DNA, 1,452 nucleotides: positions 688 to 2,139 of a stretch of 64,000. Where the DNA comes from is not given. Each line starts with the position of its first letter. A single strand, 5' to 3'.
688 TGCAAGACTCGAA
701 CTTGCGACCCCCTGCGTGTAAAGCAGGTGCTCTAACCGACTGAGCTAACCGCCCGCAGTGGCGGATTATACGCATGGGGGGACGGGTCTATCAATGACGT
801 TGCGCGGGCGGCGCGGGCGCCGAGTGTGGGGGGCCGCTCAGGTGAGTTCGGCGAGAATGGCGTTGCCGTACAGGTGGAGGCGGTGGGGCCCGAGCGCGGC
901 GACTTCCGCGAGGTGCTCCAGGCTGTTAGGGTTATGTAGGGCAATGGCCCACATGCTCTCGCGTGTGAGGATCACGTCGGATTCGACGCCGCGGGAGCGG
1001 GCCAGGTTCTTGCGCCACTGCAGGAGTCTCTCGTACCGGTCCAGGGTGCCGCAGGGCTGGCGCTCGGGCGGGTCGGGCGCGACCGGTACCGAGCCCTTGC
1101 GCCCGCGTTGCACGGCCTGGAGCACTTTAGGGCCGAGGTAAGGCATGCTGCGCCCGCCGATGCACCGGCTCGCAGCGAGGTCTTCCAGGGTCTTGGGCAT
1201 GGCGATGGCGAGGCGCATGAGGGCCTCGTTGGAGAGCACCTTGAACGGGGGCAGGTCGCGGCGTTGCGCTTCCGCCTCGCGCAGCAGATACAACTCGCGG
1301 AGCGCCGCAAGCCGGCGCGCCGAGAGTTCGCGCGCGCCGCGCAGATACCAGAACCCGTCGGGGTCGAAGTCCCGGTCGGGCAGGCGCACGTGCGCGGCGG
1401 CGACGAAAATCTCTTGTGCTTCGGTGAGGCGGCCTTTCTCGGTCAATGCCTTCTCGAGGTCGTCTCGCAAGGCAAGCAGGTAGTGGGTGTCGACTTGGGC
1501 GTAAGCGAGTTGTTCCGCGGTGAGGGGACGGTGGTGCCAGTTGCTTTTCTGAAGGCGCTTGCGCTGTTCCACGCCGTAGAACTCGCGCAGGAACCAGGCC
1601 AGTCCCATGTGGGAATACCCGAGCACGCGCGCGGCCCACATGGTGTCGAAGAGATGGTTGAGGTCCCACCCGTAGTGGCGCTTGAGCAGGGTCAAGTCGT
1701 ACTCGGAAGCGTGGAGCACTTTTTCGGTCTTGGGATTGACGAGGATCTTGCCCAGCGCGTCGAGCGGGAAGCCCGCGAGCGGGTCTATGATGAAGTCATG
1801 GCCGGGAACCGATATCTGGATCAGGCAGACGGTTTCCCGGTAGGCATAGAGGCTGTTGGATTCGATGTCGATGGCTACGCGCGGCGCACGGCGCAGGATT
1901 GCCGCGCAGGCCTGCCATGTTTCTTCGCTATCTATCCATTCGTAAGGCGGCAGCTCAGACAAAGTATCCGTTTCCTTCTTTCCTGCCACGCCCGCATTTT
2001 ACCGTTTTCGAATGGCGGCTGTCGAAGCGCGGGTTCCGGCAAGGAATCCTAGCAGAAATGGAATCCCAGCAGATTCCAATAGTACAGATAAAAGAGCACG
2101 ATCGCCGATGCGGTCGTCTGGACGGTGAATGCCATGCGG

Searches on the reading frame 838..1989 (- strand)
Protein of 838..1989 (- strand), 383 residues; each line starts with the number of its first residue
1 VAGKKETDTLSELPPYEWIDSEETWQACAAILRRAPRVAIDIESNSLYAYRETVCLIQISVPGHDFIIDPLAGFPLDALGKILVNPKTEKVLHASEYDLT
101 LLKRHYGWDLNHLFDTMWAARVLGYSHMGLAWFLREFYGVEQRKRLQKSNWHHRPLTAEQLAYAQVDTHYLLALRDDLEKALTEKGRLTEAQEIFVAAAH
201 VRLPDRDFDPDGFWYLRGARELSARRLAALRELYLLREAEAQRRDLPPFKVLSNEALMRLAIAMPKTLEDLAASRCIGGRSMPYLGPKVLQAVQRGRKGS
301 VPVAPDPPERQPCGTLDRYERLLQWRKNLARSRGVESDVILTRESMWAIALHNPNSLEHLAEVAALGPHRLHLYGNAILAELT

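Call 19: search_protein_families(library=pfam, proteins=[window:838-1989:-], max_evalue=0.0001)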
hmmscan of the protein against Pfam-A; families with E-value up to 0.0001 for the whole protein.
window:838-1989:- (383 aa): 2 families
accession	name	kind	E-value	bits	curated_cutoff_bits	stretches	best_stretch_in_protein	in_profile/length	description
PF01612.26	DNA_pol_A_exo1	-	8.2e-39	133.6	23.6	1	16-182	1-172/173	3'-5' exonuclease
PF00570.28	HRDC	-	1.1e-29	102.6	23.8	2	316-381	2-67/68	HRDC domain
